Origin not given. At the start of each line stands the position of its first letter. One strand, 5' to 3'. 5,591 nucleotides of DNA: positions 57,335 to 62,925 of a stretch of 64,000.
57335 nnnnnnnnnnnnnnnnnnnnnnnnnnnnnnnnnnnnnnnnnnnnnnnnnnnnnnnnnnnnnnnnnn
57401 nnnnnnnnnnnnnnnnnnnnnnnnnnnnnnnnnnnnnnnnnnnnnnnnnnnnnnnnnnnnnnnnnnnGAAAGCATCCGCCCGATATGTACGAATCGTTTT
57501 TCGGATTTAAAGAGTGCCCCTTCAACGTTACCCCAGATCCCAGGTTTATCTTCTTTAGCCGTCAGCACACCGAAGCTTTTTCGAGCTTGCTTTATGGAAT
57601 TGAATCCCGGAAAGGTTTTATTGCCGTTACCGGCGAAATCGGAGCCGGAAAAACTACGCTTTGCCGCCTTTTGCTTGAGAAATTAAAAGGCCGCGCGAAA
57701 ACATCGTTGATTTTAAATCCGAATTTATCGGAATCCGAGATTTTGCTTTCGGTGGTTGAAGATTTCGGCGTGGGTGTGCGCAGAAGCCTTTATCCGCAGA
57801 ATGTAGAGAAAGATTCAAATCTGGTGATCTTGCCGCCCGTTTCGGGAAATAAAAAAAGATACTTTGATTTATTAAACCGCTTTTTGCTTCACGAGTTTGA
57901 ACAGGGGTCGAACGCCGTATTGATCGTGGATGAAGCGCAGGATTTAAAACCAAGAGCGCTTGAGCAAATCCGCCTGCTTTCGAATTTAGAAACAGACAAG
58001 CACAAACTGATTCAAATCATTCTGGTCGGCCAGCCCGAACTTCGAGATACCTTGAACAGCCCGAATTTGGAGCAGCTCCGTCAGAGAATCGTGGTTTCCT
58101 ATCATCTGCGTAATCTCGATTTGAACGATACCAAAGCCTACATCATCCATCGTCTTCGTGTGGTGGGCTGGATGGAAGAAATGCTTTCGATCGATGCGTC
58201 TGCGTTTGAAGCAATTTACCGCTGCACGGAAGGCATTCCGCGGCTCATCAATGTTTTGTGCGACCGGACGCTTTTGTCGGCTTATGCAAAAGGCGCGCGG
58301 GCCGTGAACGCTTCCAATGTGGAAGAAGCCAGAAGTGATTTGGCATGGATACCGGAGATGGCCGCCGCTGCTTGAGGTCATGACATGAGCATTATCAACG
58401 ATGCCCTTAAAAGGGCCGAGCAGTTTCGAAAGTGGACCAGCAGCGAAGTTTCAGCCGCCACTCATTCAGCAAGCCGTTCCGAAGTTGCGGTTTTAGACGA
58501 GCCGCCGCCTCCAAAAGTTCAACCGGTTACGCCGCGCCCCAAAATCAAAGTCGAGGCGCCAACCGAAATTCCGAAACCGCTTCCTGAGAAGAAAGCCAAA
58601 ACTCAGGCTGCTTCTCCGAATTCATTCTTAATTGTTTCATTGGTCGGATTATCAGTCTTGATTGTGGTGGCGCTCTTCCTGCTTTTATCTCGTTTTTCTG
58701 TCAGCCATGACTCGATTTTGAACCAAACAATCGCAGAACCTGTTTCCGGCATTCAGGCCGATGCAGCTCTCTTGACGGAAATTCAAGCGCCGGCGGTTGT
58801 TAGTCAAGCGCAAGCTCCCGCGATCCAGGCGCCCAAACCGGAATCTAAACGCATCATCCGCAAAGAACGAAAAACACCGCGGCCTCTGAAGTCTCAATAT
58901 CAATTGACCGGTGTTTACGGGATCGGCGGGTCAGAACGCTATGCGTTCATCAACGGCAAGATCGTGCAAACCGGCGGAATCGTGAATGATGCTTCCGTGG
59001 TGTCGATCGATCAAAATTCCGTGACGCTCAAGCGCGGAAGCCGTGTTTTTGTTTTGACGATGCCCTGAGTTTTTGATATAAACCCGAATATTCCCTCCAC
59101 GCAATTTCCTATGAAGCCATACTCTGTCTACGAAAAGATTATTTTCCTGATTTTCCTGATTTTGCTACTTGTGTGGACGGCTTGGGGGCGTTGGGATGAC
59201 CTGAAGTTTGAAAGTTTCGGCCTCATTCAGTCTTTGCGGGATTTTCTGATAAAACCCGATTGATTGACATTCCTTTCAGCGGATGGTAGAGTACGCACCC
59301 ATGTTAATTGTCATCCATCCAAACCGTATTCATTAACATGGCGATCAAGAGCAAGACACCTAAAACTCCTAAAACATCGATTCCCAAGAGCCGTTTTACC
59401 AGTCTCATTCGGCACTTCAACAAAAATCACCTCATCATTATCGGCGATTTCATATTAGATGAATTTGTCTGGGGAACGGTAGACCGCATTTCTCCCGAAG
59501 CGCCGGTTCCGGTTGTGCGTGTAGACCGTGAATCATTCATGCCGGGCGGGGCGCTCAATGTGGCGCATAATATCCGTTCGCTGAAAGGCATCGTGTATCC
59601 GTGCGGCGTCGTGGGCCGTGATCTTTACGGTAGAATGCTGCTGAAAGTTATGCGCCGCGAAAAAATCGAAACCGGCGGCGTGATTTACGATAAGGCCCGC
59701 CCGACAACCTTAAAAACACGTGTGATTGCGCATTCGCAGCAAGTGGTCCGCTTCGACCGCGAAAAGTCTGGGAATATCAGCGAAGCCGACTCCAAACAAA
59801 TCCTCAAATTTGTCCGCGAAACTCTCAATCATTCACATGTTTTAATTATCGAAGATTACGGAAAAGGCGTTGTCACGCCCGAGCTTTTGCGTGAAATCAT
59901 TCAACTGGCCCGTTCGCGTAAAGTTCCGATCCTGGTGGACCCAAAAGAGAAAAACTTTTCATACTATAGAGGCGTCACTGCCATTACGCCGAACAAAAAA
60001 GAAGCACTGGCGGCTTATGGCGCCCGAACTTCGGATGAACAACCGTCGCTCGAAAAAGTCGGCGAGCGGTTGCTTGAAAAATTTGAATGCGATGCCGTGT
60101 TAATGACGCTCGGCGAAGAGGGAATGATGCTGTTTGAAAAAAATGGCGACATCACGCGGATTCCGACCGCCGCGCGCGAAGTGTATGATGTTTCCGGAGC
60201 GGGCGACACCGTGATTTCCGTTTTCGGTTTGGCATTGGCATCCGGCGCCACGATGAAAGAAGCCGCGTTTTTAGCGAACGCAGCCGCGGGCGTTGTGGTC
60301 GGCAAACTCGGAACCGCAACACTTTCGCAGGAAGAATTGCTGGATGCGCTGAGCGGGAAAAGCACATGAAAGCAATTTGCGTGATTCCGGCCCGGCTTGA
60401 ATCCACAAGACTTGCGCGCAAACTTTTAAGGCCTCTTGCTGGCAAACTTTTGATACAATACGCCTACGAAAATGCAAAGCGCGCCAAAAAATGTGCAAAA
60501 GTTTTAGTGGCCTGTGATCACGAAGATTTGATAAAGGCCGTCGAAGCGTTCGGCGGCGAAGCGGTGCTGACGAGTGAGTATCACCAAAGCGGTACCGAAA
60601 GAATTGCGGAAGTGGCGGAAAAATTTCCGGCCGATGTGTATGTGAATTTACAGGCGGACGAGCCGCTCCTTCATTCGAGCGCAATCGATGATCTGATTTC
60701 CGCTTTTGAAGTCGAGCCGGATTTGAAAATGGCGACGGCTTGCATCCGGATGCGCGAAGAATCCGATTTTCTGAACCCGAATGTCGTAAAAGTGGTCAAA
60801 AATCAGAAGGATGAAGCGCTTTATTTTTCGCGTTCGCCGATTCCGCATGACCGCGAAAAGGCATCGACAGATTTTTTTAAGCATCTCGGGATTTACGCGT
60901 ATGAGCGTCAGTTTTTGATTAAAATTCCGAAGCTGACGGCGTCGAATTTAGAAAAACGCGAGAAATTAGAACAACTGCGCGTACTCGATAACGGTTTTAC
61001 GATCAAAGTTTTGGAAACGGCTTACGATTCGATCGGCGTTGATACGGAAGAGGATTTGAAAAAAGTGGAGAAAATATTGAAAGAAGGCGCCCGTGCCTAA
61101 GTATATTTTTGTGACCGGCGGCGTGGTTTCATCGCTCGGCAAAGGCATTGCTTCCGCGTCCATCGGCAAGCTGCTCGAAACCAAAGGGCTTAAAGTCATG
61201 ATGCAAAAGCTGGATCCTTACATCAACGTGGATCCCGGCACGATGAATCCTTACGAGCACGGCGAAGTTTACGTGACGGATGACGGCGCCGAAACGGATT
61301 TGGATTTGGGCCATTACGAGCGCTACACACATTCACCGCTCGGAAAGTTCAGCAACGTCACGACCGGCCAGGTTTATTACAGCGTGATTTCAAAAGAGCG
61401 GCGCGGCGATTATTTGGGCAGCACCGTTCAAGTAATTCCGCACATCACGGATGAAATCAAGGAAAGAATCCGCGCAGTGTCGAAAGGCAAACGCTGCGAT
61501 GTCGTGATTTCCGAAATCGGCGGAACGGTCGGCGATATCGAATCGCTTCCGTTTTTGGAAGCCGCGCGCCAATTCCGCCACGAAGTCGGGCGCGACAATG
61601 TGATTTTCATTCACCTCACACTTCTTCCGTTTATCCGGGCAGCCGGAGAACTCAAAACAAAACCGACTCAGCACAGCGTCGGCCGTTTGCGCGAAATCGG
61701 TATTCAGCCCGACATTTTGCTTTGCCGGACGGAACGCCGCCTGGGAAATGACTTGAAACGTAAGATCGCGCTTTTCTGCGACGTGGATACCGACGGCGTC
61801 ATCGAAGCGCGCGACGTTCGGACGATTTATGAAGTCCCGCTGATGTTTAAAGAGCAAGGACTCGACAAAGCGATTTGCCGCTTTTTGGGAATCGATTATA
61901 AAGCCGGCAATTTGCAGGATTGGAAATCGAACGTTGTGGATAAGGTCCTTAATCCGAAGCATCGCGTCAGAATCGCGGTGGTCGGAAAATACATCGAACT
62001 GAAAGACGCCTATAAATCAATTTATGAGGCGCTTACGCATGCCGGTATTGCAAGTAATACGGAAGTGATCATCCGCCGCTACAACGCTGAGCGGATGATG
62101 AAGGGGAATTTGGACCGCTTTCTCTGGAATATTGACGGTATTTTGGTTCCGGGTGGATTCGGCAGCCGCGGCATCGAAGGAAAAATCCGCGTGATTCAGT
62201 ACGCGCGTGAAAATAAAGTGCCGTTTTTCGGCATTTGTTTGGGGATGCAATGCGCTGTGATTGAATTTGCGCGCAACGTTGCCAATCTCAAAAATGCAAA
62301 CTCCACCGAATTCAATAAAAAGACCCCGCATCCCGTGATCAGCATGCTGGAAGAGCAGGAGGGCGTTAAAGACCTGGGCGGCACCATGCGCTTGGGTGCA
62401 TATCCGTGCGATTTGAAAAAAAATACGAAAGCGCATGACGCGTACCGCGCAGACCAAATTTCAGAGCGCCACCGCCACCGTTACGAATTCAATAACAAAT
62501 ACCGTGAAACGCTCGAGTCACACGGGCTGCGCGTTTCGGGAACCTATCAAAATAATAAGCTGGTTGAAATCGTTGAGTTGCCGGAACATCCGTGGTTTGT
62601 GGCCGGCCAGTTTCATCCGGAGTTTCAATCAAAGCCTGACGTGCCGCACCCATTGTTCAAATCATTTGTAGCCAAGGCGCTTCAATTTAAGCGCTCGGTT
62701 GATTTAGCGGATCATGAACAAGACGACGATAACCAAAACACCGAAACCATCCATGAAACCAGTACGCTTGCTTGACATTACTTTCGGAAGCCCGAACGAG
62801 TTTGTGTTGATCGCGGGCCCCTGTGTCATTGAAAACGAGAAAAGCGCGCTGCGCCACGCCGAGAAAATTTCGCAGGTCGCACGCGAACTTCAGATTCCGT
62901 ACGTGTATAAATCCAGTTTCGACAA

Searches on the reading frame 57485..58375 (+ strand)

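Call 51: search_protein_families(library=pfam, proteins=[window:57485-58375:+], max_evalue=0.00001)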
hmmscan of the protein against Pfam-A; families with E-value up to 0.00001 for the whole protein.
window:57485-58375:+ (296 aa): 2 families
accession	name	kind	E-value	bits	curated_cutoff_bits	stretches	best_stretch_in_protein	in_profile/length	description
PF13401.12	AAA_22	-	8.1e-27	94.5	27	1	41-190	3-130/130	AAA domain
PF13191.12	AAA_16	-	2.7e-10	41.5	32.6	1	27-173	7-163/167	AAA ATPase domain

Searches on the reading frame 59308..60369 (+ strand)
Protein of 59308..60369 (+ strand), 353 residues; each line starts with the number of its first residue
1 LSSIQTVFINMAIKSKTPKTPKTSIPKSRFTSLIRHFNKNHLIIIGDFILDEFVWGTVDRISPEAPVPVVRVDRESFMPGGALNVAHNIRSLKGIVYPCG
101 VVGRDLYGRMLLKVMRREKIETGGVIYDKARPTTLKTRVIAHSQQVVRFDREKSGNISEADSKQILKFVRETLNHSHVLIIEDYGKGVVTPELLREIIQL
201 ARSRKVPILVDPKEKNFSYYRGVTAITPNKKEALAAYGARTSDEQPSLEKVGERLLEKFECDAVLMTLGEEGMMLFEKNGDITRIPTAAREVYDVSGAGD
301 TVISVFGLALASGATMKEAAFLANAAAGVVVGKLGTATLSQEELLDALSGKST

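Call 51: search_protein_families(library=pfam, proteins=[window:59308-60369:+], max_evalue=0.00001)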
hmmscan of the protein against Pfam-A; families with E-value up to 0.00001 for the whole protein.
window:59308-60369:+ (353 aa): 2 families
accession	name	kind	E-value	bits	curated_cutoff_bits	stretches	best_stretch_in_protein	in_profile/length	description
PF00294.29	PfkB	-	2.3e-44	152.4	25.8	1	54-339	14-298/302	pfkB family carbohydrate kinase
PF08543.17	Phos_pyr_kin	-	2.8e-06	27.3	27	1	223-323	120-224/246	Phosphomethylpyrimidine kinase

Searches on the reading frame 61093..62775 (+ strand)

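Call 51: search_protein_families(library=pfam, proteins=[window:61093-62775:+], max_evalue=0.00001)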
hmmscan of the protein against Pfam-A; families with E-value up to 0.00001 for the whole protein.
window:61093-62775:+ (560 aa): 3 families
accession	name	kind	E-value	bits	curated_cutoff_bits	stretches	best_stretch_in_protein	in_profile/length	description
PF06418.20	CTP_synth_N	-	5e-128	426.5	26.1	1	3-266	1-264/265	CTP synthase N-terminus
PF00117.34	GATase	-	2.7e-42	145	22.8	1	303-526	2-188/190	Glutamine amidotransferase class-I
PF07722.19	Peptidase_C26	-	1.8e-06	28.3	20.5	0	365-510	95-219/219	Peptidase C26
